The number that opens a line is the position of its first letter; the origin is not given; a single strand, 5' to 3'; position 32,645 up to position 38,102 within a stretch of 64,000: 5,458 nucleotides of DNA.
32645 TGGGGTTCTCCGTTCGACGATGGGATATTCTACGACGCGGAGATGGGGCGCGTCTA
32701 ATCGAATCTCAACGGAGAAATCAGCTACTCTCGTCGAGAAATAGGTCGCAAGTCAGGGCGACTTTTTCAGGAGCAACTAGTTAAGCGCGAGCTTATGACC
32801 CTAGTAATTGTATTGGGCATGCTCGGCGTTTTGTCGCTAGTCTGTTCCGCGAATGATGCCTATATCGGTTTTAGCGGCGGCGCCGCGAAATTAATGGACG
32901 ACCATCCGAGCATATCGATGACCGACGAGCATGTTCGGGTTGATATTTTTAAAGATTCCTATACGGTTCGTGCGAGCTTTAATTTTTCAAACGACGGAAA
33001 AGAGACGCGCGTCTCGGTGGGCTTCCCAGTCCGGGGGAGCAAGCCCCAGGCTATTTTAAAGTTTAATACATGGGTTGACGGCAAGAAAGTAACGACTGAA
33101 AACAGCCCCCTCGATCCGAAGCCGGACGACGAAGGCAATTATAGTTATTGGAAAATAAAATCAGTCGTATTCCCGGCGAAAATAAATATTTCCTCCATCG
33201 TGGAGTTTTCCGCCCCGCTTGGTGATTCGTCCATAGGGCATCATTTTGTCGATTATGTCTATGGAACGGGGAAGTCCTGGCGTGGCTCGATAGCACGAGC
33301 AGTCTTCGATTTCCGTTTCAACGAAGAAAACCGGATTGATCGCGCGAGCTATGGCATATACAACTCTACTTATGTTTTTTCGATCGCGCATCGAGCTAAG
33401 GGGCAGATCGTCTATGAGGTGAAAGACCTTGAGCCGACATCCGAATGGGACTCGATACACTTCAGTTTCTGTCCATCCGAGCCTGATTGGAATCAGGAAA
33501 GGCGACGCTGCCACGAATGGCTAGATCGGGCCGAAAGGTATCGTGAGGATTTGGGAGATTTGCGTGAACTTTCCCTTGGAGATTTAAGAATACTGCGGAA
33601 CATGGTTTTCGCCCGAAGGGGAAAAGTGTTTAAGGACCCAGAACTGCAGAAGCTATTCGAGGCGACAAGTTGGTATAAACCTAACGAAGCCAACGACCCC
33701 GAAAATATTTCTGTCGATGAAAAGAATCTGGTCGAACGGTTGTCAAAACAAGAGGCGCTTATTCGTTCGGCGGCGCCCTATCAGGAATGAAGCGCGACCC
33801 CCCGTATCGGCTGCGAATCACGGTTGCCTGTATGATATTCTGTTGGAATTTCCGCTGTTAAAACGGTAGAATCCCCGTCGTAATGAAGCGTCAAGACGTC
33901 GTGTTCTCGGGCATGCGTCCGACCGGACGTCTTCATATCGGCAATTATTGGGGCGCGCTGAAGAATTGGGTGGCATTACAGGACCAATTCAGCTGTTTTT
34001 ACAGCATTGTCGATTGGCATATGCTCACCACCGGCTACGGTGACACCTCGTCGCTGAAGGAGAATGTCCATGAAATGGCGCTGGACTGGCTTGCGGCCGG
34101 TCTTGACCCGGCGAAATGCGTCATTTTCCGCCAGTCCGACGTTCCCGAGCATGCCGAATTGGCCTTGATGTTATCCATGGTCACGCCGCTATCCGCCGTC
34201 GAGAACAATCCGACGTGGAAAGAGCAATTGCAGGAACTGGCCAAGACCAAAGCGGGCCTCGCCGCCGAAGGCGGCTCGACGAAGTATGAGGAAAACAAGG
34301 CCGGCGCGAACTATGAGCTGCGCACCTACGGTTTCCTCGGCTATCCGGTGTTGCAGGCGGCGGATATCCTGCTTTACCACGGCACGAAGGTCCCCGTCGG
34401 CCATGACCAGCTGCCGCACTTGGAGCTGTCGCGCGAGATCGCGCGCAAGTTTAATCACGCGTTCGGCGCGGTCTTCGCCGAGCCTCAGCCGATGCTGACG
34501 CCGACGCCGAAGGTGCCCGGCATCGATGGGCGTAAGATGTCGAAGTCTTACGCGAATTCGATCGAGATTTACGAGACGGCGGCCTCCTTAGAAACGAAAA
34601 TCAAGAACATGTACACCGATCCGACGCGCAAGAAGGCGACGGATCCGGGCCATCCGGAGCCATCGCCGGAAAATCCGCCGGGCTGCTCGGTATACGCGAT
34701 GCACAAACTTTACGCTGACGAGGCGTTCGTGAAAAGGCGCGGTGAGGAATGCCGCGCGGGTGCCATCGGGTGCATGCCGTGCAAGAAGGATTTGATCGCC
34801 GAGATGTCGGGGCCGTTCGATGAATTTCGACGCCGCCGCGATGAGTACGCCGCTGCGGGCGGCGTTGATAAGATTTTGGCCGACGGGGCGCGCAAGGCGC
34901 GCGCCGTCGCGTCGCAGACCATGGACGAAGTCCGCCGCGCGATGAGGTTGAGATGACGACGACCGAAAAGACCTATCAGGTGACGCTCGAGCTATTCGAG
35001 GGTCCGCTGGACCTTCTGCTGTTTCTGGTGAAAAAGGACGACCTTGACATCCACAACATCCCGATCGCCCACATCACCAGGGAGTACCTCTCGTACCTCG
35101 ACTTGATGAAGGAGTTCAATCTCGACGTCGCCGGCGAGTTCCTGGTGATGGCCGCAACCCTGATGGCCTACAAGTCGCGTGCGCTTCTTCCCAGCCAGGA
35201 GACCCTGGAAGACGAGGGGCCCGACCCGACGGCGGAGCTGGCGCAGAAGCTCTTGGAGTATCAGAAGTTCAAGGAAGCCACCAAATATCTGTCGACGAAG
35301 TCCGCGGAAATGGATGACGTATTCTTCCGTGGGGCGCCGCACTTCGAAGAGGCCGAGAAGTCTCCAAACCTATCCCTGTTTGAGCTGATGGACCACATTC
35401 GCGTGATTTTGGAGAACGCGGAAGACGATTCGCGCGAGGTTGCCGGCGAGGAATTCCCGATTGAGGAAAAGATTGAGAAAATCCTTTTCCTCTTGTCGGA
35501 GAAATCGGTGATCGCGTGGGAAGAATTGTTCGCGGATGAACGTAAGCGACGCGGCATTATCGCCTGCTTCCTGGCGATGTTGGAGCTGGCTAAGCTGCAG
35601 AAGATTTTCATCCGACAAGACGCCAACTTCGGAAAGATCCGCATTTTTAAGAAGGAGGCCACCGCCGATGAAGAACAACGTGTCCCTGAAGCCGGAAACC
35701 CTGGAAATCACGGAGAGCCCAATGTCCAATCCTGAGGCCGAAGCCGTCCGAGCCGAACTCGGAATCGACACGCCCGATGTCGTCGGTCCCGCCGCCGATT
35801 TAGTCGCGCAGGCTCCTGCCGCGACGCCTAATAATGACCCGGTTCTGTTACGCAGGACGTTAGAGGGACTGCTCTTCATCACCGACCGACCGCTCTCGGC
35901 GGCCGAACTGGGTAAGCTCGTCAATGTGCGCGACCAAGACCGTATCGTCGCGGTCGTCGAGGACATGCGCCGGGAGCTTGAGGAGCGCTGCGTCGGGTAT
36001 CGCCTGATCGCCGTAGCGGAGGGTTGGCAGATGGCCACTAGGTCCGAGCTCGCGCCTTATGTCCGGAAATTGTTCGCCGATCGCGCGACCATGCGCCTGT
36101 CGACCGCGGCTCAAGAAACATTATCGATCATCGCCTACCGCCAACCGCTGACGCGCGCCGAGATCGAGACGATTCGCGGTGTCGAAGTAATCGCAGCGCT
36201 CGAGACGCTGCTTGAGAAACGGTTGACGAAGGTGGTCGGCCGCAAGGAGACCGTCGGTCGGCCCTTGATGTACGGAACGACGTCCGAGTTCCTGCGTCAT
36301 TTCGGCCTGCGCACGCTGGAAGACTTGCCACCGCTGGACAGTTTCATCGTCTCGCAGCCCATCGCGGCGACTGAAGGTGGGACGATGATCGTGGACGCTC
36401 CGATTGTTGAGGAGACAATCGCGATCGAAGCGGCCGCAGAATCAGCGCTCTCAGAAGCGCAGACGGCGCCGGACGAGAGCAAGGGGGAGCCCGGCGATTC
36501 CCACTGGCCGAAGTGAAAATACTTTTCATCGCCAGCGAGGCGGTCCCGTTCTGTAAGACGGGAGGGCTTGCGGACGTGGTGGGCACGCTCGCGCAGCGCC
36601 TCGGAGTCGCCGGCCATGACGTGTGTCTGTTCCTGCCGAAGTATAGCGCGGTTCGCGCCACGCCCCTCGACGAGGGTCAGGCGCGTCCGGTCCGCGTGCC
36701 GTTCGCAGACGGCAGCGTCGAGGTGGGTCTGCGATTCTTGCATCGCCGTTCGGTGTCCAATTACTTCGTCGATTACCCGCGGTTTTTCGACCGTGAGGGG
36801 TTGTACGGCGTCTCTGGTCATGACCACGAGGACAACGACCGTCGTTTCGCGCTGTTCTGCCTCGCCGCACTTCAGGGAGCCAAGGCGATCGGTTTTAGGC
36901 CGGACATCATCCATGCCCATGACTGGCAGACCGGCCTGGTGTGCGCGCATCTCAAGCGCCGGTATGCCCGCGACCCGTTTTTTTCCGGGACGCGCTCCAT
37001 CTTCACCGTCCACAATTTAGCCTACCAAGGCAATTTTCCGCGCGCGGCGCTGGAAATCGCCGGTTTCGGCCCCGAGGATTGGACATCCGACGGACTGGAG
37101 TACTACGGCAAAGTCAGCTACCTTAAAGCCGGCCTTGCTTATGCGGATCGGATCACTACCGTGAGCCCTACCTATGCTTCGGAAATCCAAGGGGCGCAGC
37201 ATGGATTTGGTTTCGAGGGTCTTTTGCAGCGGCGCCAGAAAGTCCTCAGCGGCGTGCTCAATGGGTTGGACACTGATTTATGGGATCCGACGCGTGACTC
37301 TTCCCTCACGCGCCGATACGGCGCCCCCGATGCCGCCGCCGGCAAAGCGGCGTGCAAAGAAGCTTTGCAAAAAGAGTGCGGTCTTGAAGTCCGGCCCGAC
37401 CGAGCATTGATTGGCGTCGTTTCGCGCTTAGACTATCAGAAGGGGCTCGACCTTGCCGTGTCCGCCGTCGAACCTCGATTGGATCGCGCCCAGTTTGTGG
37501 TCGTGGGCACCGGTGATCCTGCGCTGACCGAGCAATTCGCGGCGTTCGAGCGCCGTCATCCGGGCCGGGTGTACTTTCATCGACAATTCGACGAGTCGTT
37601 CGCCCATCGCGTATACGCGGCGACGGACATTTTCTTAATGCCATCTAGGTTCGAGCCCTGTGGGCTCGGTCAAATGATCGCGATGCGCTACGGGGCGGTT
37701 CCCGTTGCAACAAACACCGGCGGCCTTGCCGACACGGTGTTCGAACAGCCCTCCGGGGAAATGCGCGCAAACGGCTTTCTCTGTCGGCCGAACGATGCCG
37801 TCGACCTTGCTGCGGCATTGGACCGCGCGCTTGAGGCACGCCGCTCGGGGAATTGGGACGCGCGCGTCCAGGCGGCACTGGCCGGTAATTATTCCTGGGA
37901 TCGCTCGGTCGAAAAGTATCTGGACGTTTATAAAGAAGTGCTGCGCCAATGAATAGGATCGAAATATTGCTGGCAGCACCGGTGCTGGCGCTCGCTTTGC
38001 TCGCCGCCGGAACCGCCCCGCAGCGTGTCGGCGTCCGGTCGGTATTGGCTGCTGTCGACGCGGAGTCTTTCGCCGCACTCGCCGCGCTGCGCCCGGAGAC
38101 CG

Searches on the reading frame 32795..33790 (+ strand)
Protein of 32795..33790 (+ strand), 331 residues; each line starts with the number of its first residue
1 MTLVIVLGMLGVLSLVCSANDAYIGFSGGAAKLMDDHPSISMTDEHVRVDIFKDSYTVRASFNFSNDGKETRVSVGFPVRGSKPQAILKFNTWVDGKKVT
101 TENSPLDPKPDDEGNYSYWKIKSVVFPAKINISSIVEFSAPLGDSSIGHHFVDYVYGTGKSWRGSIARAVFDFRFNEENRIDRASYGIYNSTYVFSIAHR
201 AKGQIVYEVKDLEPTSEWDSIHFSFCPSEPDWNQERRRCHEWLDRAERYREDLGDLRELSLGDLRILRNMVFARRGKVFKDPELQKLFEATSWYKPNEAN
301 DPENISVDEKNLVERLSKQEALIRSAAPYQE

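Call 6: search_protein_families(library=pfam, proteins=[window:32795-33790:+], max_evalue=0.001)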
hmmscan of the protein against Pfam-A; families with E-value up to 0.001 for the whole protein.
window:32795-33790:+ (331 aa): 2 families
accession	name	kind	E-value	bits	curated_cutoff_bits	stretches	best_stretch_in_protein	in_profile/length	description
PF13308.11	YARHG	-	3e-15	56.4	27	1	253-320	15-84/85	YARHG domain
PF14415.11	DUF4424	-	0.00085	19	27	0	19-102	1-93/306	Domain of unknown function (DUF4424)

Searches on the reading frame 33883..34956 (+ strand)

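Call 6: search_protein_families(library=pfam, proteins=[window:33883-34956:+], max_evalue=0.001)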
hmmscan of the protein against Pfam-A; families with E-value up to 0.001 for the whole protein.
window:33883-34956:+ (357 aa): 1 family
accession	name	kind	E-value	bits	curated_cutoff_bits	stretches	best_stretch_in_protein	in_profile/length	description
PF00579.31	tRNA-synt_1b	-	1.2e-54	186.1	21.1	1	6-259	7-241/292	tRNA synthetases class I (W and Y)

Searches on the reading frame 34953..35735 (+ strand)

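Call 6: search_protein_families(library=pfam, proteins=[window:34953-35735:+], max_evalue=0.001)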
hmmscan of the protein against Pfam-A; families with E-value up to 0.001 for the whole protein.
window:34953-35735:+ (260 aa): 1 family
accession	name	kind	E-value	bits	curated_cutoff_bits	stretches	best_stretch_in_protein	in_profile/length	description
PF02616.19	SMC_ScpA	-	7e-29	101.9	24.6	1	25-231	1-229/232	Segregation and condensation protein ScpA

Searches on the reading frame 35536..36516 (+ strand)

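Call 6: search_protein_families(library=pfam, proteins=[window:35536-36516:+], max_evalue=0.001)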
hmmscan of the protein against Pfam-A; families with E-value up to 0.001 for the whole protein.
window:35536-36516:+ (326 aa): 1 family
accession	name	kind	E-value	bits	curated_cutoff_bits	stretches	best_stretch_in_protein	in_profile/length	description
PF04079.22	SMC_ScpB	-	7.5e-50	169.1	27.4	1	108-267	2-160/160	Segregation and condensation complex subunit ScpB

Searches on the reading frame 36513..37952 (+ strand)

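Call 6: search_protein_families(library=pfam, proteins=[window:36513-37952:+], max_evalue=0.001)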
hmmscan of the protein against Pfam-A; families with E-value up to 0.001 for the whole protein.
window:36513-37952:+ (479 aa): 6 families
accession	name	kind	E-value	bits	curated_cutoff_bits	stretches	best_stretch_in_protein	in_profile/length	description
PF08323.17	Glyco_transf_5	-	1.4e-79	267.6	22.7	1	2-239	1-238/239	Starch synthase catalytic domain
PF13692.12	Glyco_trans_1_4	-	1.5e-20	74.3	27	1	299-441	3-141/142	Glycosyl transferases group 1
PF00534.26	Glycos_transf_1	-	2.2e-18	66.8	26.4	1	294-443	12-159/172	Glycosyl transferases group 1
PF13579.12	Glyco_trans_4_4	-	1.1e-11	45.7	29.7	1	17-226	1-143/158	Glycosyl transferase 4-like domain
PF13439.12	Glyco_transf_4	-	9.6e-11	42.4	28.5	1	124-226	66-149/170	Glycosyltransferase Family 4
PF20706.3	GT4-conflict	-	7.7e-09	35.4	26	1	302-467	202-383/385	Family 4 Glycosyltransferase in conflict systems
